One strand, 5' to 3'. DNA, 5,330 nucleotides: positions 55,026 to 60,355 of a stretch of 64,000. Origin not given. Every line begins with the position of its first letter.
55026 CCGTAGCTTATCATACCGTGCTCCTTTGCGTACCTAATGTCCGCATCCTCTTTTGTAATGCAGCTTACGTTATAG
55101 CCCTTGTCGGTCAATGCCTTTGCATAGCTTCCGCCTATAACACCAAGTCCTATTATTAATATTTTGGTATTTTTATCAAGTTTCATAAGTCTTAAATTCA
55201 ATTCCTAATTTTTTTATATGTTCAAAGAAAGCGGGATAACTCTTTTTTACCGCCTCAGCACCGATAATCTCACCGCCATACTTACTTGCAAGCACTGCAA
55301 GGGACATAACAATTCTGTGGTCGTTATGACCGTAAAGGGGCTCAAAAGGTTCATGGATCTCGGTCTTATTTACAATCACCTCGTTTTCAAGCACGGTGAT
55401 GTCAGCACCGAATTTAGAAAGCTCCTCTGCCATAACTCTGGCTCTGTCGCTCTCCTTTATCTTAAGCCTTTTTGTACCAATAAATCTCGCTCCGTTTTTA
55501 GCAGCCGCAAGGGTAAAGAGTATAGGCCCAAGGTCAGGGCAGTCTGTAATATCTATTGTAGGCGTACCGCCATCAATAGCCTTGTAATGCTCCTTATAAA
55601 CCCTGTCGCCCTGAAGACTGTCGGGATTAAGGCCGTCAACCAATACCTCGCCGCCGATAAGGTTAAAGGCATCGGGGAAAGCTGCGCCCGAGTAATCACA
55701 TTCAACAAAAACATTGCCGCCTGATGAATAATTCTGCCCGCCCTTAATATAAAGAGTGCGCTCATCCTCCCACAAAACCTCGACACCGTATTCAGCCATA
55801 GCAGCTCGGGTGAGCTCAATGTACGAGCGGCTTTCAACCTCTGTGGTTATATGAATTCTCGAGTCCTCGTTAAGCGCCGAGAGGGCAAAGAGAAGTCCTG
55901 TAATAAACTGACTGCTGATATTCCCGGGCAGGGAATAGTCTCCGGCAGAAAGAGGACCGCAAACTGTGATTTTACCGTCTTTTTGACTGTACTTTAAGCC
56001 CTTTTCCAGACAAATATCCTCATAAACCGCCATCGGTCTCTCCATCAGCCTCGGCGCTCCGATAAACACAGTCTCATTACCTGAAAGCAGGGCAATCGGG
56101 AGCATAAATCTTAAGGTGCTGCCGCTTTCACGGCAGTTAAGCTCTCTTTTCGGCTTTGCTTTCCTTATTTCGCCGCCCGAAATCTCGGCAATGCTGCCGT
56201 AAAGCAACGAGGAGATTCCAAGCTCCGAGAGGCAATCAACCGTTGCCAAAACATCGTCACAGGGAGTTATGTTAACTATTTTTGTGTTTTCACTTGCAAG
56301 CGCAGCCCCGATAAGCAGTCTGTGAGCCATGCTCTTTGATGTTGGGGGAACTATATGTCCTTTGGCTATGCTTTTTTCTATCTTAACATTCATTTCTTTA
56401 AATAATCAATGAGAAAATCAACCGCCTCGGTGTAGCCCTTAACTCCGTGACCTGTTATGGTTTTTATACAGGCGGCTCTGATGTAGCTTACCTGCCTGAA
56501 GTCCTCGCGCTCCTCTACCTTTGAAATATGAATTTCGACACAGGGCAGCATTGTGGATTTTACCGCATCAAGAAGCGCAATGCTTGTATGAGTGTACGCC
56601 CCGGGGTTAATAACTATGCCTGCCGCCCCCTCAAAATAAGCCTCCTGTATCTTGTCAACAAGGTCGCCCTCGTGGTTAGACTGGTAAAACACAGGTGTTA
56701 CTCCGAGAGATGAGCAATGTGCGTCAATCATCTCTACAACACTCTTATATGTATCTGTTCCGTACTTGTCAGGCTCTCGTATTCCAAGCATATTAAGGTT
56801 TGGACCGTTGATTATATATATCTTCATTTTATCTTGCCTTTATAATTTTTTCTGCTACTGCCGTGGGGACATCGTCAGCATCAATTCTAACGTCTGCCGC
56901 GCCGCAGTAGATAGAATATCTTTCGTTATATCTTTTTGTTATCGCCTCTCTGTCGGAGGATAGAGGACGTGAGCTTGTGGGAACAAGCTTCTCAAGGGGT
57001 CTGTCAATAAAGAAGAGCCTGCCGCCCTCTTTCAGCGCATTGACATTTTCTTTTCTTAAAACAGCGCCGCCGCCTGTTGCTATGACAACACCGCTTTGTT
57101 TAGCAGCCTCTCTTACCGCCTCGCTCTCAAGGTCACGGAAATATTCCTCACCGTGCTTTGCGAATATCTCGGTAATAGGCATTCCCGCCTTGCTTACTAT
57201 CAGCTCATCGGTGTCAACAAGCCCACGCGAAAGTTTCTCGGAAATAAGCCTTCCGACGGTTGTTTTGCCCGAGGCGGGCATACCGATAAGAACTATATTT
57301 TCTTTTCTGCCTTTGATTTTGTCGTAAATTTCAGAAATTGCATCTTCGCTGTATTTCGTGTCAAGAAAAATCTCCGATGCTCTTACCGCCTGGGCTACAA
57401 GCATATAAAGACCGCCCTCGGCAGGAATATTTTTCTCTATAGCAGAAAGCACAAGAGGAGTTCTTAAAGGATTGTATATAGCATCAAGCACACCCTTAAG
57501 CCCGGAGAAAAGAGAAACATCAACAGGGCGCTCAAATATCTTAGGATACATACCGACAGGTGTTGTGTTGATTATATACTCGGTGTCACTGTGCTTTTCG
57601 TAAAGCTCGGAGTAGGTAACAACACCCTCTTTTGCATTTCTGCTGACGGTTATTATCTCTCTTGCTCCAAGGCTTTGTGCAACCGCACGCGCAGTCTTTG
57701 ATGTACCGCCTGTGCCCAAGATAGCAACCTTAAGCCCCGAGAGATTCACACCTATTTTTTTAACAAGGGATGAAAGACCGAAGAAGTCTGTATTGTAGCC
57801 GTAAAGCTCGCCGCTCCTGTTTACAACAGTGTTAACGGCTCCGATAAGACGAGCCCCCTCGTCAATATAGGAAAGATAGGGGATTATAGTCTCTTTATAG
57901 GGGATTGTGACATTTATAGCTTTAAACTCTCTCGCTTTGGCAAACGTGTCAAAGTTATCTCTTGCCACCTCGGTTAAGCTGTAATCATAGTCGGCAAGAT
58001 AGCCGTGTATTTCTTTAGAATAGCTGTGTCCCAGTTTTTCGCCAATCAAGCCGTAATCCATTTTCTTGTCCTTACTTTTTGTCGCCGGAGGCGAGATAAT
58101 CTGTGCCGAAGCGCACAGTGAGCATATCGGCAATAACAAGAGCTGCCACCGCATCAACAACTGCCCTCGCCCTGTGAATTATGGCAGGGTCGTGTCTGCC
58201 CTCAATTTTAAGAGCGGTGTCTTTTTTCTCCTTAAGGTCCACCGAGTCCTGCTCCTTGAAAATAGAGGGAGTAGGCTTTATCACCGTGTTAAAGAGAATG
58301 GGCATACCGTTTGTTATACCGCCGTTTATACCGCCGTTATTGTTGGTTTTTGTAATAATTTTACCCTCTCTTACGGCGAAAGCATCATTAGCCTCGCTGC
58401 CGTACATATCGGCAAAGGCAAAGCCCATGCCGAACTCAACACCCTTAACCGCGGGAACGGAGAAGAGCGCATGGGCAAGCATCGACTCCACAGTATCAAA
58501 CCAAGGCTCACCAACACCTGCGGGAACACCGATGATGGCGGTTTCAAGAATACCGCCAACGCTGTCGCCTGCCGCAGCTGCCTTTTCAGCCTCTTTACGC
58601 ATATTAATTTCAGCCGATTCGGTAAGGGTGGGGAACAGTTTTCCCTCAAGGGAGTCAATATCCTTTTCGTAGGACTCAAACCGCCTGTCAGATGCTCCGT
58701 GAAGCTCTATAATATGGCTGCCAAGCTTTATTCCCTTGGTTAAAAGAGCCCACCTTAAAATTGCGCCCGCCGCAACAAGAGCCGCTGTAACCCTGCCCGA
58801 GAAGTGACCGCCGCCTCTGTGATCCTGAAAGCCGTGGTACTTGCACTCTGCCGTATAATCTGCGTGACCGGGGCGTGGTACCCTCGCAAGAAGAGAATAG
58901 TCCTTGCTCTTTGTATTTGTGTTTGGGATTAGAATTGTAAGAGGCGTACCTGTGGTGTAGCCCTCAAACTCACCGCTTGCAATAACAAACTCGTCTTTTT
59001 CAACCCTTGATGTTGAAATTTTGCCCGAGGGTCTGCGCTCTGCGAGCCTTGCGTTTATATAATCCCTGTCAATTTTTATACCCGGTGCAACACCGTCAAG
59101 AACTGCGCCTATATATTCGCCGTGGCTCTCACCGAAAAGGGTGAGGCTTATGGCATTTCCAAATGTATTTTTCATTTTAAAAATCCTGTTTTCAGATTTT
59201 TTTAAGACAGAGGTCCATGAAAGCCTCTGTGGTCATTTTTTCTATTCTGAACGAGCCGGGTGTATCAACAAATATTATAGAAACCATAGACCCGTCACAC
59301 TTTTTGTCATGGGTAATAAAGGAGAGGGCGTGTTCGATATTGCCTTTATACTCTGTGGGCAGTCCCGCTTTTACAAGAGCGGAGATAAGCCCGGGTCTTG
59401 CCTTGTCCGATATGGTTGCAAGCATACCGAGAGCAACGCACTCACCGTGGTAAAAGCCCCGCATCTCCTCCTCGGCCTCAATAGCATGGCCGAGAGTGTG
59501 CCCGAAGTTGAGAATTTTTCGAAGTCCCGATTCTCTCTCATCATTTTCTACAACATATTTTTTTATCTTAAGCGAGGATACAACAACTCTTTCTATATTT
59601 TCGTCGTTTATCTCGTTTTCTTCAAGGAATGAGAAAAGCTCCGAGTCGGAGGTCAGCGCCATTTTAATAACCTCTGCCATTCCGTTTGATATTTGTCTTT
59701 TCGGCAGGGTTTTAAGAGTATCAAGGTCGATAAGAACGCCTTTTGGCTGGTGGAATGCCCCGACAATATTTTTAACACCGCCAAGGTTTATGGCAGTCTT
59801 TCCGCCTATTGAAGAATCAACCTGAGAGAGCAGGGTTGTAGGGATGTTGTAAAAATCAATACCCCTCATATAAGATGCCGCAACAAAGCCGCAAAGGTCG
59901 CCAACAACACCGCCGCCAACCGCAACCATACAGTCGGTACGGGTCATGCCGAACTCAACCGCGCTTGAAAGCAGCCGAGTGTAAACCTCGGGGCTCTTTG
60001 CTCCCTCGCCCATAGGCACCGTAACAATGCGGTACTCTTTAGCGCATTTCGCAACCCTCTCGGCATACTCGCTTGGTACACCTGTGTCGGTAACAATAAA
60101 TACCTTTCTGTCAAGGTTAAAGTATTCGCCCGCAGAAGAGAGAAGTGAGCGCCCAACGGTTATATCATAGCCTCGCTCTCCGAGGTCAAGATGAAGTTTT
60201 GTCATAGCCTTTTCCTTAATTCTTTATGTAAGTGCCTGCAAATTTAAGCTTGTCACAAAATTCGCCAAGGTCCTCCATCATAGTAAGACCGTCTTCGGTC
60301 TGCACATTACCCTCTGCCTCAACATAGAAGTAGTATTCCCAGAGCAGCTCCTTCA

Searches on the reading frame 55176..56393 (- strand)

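Call 28: search_protein_families(library=pfam, proteins=[window:55176-56393:-], max_evalue=0.00001)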
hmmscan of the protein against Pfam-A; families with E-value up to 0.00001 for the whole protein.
window:55176-56393:- (405 aa): 1 family
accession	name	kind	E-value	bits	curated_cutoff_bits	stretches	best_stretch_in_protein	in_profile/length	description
PF00275.25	EPSP_synthase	-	3.2e-63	214.3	22.8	1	11-392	8-416/417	EPSP synthase (3-phosphoshikimate 1-carboxyvinyltransferase)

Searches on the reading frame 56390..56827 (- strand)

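Call 28: search_protein_families(library=pfam, proteins=[window:56390-56827:-], max_evalue=0.00001)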
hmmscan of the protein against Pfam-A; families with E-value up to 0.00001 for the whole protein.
window:56390-56827:- (145 aa): 1 family
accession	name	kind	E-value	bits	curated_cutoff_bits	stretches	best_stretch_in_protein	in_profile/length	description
PF01220.24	DHquinase_II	-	1.6e-54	183.8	23.3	1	2-139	1-137/138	Dehydroquinase class II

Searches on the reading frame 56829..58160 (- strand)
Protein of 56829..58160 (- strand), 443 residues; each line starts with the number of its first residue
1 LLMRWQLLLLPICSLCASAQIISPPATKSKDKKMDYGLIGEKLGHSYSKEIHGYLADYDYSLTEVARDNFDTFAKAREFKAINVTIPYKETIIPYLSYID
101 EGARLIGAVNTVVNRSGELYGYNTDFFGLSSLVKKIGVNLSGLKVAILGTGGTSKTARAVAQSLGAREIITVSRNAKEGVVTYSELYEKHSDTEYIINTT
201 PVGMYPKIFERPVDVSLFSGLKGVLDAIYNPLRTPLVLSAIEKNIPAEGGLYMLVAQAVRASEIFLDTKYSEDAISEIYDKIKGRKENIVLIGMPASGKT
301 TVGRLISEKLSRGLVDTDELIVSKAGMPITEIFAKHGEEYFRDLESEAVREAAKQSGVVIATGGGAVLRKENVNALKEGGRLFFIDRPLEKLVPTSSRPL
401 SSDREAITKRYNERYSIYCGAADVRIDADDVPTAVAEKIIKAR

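Call 28: search_protein_families(library=pfam, proteins=[window:56829-58160:-], max_evalue=0.00001)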
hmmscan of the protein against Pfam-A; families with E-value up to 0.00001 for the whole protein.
window:56829-58160:- (443 aa): 2 families
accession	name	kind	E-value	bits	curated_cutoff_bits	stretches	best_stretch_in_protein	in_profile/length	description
PF01202.28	SKI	-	1.8e-39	135.8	22.1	1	296-441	2-156/159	Shikimate kinase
PF08501.16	Shikimate_dh_N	-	2e-14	54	27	1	38-112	1-83/83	Shikimate dehydrogenase substrate binding domain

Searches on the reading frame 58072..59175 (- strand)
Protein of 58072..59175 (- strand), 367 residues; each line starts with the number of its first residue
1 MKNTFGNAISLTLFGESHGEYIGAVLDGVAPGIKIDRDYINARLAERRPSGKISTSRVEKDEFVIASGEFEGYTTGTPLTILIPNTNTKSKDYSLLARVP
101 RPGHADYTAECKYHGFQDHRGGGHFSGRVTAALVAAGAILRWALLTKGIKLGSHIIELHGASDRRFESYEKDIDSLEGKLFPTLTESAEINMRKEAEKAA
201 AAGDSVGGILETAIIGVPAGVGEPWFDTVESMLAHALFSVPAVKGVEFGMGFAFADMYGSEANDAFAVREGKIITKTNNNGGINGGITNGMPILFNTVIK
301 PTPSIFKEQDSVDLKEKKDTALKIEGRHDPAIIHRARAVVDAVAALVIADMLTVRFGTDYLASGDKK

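Call 28: search_protein_families(library=pfam, proteins=[window:58072-59175:-], max_evalue=0.00001)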
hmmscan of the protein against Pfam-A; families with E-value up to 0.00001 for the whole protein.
window:58072-59175:- (367 aa): 1 family
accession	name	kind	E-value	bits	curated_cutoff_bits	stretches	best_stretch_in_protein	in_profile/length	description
PF01264.26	Chorismate_synt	-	8.7e-120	399.8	27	1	10-352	2-326/327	Chorismate synthase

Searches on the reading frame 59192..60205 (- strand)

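Call 28: search_protein_families(library=pfam, proteins=[window:59192-60205:-], max_evalue=0.00001)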
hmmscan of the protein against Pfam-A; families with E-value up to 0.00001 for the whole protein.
window:59192-60205:- (337 aa): 4 families
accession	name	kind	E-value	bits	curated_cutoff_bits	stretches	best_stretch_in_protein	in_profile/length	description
PF01761.26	DHQ_synthase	-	2.5e-45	153.3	24.2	1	61-173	2-114/115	3-dehydroquinate synthase N-terminal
PF24621.2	DHQS_C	-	1.9e-34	119.1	27.6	1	175-302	1-143/144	3-dehydroquinate synthase C-terminal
PF13685.12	Fe-ADH_2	-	2.9e-09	37.5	28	1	23-167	8-148/149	Iron-containing alcohol dehydrogenase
PF00465.25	Fe-ADH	-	4.3e-07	30.1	31.3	1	15-124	4-130/168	Iron-containing alcohol dehydrogenase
